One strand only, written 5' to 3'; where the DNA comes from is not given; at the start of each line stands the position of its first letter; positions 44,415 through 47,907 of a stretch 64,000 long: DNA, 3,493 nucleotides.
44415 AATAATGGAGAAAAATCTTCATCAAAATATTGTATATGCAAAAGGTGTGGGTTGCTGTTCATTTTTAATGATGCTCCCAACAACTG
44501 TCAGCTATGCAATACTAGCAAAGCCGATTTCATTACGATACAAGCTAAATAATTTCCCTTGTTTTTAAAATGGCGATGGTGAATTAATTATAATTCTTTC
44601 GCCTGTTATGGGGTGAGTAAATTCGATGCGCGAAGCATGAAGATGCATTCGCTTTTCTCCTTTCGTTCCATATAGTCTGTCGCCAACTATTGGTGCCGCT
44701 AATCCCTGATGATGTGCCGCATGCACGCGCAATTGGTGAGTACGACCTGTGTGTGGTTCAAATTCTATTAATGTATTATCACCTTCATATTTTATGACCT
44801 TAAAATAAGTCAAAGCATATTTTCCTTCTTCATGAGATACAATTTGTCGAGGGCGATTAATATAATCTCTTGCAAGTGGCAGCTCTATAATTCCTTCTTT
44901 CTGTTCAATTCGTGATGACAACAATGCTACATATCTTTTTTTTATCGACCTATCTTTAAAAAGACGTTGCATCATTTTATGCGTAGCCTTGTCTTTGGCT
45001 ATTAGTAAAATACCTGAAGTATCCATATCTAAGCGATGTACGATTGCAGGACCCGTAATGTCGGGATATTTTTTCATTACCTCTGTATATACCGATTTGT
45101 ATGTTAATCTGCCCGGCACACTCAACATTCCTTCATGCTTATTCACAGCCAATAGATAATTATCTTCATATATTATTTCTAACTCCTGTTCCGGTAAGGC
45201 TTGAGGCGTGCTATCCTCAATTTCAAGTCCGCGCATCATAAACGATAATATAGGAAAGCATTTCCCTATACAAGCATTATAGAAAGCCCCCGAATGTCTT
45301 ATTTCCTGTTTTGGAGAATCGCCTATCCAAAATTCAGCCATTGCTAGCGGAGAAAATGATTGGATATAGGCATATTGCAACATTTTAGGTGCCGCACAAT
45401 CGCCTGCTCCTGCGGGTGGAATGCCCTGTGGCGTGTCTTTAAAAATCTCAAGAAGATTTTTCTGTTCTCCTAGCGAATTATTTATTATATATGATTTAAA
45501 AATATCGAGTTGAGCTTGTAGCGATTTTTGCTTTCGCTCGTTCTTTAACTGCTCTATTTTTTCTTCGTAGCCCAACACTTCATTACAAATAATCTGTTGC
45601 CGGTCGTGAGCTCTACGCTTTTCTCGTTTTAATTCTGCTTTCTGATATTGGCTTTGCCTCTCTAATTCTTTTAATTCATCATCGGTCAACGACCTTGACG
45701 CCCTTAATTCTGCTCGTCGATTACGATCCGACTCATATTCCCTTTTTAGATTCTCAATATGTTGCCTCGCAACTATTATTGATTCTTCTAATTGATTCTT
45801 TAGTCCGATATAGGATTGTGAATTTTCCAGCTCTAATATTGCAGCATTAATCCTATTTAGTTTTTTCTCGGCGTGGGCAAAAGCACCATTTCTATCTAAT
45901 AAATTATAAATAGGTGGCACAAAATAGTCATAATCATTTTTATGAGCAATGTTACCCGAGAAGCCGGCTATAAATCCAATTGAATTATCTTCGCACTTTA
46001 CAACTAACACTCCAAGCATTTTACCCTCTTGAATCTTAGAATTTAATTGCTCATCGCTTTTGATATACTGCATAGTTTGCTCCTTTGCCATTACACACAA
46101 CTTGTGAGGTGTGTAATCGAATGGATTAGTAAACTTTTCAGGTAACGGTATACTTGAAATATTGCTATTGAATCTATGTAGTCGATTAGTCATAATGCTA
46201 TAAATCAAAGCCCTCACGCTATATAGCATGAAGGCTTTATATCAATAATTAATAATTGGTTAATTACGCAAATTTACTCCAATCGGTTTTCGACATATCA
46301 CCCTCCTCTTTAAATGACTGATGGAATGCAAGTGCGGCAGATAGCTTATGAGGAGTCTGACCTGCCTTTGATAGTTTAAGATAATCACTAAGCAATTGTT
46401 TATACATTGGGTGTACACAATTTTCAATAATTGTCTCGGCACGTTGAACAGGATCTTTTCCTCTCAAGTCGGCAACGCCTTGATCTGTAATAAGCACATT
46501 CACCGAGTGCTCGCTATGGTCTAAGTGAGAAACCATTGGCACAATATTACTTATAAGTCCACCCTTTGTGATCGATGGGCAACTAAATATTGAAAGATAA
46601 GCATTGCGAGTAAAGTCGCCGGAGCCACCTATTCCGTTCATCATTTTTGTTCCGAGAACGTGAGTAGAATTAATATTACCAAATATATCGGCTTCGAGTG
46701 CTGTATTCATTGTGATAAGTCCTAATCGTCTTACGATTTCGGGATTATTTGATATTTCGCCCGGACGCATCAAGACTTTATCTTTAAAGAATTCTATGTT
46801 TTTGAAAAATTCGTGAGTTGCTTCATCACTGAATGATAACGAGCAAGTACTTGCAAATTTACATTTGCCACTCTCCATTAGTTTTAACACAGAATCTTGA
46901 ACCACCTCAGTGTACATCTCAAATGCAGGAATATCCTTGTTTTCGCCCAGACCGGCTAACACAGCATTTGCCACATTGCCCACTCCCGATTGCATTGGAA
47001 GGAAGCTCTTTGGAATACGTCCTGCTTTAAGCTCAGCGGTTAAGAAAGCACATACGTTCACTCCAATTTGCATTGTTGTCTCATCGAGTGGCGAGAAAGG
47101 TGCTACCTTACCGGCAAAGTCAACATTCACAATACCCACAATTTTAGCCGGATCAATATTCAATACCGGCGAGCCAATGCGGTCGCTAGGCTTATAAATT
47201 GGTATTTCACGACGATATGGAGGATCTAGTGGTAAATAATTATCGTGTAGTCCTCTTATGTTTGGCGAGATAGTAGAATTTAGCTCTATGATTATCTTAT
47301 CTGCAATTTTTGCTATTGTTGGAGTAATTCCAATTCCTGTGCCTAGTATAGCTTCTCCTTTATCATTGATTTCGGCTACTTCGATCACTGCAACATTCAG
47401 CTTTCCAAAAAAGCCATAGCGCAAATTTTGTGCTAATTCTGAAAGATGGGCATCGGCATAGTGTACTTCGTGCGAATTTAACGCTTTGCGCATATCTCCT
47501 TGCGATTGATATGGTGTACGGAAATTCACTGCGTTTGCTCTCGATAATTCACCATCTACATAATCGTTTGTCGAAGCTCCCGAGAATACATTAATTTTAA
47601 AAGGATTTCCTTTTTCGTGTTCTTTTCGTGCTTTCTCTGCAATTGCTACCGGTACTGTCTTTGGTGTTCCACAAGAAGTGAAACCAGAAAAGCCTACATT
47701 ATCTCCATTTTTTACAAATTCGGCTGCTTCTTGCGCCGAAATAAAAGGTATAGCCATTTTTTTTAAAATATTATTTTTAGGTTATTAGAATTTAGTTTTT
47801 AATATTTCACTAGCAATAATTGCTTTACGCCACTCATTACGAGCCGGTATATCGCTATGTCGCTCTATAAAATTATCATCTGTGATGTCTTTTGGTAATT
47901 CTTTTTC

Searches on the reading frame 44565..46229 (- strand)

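Call 40: search_protein_families(library=pfam, proteins=[window:44565-46229:-])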
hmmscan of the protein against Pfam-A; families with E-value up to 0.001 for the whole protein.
window:44565-46229:- (554 aa): 1 family
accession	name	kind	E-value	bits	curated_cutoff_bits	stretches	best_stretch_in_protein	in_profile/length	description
PF00849.27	PseudoU_synth_2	-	8.2e-34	117.5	26.8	1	359-506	2-152/152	RNA pseudouridylate synthase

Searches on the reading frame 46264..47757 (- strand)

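Call 40: search_protein_families(library=pfam, proteins=[window:46264-47757:-])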
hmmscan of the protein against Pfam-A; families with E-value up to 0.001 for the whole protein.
window:46264-47757:- (497 aa): 4 families
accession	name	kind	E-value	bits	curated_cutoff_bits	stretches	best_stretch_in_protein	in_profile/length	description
PF13336.12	AcetylCoA_hyd_C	-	4.5e-38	131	23.7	1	315-459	3-153/154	Acetyl-CoA hydrolase/transferase C-terminal domain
PF02550.21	AcetylCoA_hydro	-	1.4e-31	110.5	24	1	6-210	10-197/198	Acetyl-CoA hydrolase/transferase N-terminal domain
PF04223.18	CitF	-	8e-05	22.3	27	1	331-429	308-403/466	Citrate lyase, alpha subunit (CitF)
PF01144.29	CoA_trans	-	0.00058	19.8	23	1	7-44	3-41/217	Coenzyme A transferase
